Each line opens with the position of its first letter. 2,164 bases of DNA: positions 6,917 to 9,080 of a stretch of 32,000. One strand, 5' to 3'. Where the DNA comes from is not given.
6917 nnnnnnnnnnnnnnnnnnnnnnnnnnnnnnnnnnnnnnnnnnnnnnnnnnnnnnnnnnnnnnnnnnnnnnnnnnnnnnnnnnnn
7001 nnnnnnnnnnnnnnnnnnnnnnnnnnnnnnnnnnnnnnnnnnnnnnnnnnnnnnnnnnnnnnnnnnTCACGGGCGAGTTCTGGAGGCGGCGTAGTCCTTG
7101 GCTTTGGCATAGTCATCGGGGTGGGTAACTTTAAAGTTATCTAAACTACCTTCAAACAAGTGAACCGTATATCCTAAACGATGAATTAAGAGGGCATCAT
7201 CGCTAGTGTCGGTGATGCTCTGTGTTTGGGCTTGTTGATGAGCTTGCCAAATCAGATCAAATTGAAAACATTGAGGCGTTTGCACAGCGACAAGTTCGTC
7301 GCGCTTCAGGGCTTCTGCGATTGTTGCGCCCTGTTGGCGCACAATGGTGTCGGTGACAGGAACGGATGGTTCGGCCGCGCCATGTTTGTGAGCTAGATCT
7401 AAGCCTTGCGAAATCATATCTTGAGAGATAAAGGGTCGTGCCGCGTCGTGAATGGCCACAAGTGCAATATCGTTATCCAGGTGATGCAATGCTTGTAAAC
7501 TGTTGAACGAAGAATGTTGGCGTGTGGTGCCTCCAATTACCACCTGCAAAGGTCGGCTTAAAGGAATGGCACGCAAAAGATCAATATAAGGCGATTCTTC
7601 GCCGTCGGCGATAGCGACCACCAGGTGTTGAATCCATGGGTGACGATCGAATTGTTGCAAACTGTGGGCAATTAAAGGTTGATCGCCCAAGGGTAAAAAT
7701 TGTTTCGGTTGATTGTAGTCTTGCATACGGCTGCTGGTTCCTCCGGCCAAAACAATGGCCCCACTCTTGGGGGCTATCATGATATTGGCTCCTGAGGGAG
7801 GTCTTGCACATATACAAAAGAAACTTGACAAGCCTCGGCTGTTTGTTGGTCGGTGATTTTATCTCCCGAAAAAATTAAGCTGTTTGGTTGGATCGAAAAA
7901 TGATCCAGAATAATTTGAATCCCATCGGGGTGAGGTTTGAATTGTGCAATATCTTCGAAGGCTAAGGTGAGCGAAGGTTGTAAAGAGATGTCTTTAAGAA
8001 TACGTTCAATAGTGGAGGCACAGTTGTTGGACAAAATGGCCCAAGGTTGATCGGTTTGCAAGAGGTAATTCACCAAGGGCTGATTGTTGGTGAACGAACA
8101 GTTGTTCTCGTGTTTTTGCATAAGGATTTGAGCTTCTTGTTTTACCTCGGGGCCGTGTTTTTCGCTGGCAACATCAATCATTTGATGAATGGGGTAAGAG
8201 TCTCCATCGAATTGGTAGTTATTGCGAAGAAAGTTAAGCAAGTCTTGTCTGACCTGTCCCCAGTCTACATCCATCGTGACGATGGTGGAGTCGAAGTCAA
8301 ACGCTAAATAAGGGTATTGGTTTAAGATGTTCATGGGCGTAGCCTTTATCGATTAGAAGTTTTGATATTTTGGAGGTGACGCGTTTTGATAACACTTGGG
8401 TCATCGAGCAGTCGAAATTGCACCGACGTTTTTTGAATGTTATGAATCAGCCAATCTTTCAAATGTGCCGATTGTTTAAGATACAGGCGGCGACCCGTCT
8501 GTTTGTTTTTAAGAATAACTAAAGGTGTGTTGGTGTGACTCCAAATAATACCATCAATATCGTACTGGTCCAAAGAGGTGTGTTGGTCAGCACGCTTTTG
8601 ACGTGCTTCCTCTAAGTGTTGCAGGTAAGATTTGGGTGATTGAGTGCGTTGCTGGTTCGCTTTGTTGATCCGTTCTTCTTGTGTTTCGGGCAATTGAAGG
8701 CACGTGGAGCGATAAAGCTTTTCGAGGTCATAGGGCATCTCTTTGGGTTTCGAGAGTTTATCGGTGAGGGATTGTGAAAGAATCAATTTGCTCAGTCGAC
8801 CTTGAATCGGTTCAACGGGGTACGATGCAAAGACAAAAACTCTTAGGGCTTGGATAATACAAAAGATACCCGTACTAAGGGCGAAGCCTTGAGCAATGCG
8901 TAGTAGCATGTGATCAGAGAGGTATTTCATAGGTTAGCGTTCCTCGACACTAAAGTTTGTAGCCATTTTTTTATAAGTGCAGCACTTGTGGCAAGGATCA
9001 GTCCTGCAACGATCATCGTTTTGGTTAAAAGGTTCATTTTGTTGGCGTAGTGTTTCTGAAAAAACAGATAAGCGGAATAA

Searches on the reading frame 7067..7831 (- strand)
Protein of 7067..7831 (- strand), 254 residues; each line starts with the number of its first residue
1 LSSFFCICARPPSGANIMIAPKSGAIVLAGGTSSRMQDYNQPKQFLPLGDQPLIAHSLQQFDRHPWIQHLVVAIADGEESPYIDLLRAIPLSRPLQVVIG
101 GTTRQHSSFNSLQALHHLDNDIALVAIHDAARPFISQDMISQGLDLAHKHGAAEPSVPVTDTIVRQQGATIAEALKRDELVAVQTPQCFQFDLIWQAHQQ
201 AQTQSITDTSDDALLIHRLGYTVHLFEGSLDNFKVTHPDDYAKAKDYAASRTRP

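Call 8: search_protein_families(library=pfam, proteins=[window:7067-7831:-], max_evalue=0.01)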
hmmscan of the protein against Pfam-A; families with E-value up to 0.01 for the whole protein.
window:7067-7831:- (254 aa): 3 families
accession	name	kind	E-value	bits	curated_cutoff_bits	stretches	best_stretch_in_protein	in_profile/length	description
PF01128.25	IspD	-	8.7e-53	179.8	27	1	25-247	3-218/221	2-C-methyl-D-erythritol 4-phosphate cytidylyltransferase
PF12804.13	NTP_transf_3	-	1e-11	45.7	27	1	25-153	1-117/160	MobA-like NTP transferase domain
PF02348.25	CTP_transf_3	-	0.0062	16.8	22.6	0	25-153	2-120/217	Cytidylyltransferase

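Call 11: find_encoding_contigs(protein=window:7067-7828:-, flank=10000, max_places=10)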
Protein window:7067-7828:- (253 aa): no gene with exactly this product is on record in the collection.

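Call 47: find_encoding_contigs(protein=window:7070-7780:-, flank=10000, max_places=10)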
Protein window:7070-7780:- (237 aa): 23 contigs read that carry it; 7 places shown.
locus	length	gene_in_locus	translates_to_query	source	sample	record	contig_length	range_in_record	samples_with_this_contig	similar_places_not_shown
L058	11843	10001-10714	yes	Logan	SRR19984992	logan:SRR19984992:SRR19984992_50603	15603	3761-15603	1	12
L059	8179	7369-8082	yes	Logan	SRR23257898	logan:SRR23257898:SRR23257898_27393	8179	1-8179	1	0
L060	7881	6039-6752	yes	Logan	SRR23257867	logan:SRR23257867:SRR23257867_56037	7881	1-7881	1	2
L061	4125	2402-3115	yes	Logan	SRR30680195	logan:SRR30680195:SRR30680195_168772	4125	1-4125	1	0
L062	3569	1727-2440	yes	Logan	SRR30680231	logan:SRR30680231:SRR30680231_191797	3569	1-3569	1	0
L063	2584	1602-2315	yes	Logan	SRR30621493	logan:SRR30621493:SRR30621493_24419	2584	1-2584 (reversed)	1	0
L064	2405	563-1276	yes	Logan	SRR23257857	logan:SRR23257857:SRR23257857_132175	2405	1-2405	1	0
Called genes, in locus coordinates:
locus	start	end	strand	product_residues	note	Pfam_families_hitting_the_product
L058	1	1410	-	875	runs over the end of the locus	PF01624:MutS_I, PF05188:MutS_II, PF05192:MutS_III, PF05190:MutS_IV, PF00488:MutS_V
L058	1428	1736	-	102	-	PF02575:YbaB_DNA_bd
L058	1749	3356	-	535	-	PF05496:RuvB_N (faint), PF13177:DNA_pol3_delta2, PF13401:AAA_22 (faint), PF00004:AAA, PF22608:DNAX_ATPase_lid, PF12169:DNA_pol3_gamma3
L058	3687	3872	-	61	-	-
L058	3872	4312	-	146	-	PF02643:DUF192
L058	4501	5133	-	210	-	PF00730:HhH-GPD, PF10576:EndIII_4Fe-2S (weak)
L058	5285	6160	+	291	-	PF05681:Fumerase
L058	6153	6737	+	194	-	PF05683:Fumerase_C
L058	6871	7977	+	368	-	PF04055:Radical_SAM, PF13186:SPASM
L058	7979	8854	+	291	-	PF00535:Glycos_transf_2, PF13641:Glyco_tranf_2_3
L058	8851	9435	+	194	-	-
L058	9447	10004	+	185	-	PF00702:Hydrolase (faint), PF13419:HAD_2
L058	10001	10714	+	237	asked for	PF01128:IspD, PF12804:NTP_transf_3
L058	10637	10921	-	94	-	-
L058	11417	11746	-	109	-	PF20619:DUF6804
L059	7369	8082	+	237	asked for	PF01128:IspD, PF12804:NTP_transf_3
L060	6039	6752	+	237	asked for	PF01128:IspD, PF12804:NTP_transf_3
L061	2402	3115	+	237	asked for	PF01128:IspD, PF12804:NTP_transf_3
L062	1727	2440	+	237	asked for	PF01128:IspD, PF12804:NTP_transf_3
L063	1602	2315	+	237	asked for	PF01128:IspD, PF12804:NTP_transf_3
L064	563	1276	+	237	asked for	PF01128:IspD, PF12804:NTP_transf_3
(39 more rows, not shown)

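Call 54: find_homologous_proteins(query=window:7070-7780:-, max_evalue=1e-20)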
Query window:7070-7780:- (237 aa): 2811 proteins with E <= 1e-20 among 8000 candidates; the best 120 are listed.
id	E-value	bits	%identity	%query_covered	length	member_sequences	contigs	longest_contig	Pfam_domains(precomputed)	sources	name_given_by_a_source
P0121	2.5e-153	526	100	100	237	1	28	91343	PF01128.26,PF12804.14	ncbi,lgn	-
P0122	1.8e-79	285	59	96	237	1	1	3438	PF01128.26,PF12804.14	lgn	-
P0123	1.1e-50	191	43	93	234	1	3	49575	PF00483.30,PF01128.26,PF12804.14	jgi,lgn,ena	jgi:2-C-methyl-D-erythritol 4-phosphate cytidylyltransferase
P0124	1.4e-47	180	42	97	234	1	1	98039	PF01128.26,PF12804.14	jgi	jgi:2-C-methyl-D-erythritol 4-phosphate cytidylyltransferase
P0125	1.2e-45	174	42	93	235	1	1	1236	PF01128.26,PF12804.14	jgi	-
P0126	4.2e-42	163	42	95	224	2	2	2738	PF01128.26,PF12804.14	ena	-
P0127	1.3e-40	158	40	95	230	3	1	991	PF01128.26,PF12804.14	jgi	jgi:2-C-methyl-D-erythritol 4-phosphate cytidylyltransferase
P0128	2.9e-40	157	41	95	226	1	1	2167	PF01128.26,PF12804.14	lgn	-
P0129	3.9e-40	156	38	93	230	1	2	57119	PF01128.26,PF12804.14,PF02348.26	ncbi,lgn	ncbi:MAG: 2-C-methyl-D-erythritol 4-phosphate cytidylyltransferase [Spirochaetota bacterium]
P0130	1.3e-39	154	39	96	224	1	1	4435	PF01128.26,PF12804.14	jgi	jgi:2-C-methyl-D-erythritol 4-phosphate cytidylyltransferase/2-C-methyl-D-erythritol 2,4-cyclodiphos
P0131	2.0e-39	154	39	96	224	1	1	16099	PF01128.26,PF12804.14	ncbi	-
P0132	4.2e-39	153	39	95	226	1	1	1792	PF01128.26,PF12804.14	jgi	jgi:2-C-methyl-D-erythritol 4-phosphate cytidylyltransferase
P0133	9.4e-39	152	40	95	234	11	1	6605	PF01128.26,PF12804.14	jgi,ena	jgi:2-C-methyl-D-erythritol 4-phosphate cytidylyltransferase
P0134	1.5e-38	151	41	91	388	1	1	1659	PF01128.26,PF02542.22,PF12804.14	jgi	jgi:2-C-methyl-D-erythritol 4-phosphate cytidylyltransferase/2-C-methyl-D-erythritol 2,4-cyclodiphos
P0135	1.8e-38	151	41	95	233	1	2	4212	PF01128.26,PF12804.14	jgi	jgi:2-C-methyl-D-erythritol 4-phosphate cytidylyltransferase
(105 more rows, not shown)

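Call 55: find_encoding_contigs(protein=P0122, flank=10000, max_places=3)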
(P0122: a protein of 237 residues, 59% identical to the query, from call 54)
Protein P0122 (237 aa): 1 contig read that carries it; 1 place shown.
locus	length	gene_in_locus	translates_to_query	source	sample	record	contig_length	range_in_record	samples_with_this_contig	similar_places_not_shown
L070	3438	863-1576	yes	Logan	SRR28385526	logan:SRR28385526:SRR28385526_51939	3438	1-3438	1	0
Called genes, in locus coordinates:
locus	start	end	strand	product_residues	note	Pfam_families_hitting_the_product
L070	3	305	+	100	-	?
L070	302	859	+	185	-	PF00702:Hydrolase, PF13419:HAD_2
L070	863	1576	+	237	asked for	PF01128:IspD, PF12804:NTP_transf_3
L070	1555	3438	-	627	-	?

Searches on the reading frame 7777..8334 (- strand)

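Call 8: search_protein_families(library=pfam, proteins=[window:7777-8334:-], max_evalue=0.01)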
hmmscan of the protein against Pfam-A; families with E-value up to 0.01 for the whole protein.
window:7777-8334:- (185 aa): 2 families
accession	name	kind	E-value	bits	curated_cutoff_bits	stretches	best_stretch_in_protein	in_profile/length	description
PF13419.12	HAD_2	-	5.3e-12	46.6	23.8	1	12-176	3-178/178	Haloacid dehalogenase-like hydrolase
PF00702.32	Hydrolase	-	1.8e-05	25.6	26.4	1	87-168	106-189/191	haloacid dehalogenase-like hydrolase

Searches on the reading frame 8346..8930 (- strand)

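Call 8: search_protein_families(library=pfam, proteins=[window:8346-8930:-], max_evalue=0.01)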
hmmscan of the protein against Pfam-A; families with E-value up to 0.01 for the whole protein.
window:8346-8930:- (194 aa): 1 family
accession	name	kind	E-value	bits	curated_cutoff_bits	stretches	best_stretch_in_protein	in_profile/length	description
PF22128.2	Alp7A_like_C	-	0.00075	19.7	22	1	88-154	24-89/156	Alp7A C-terminal domain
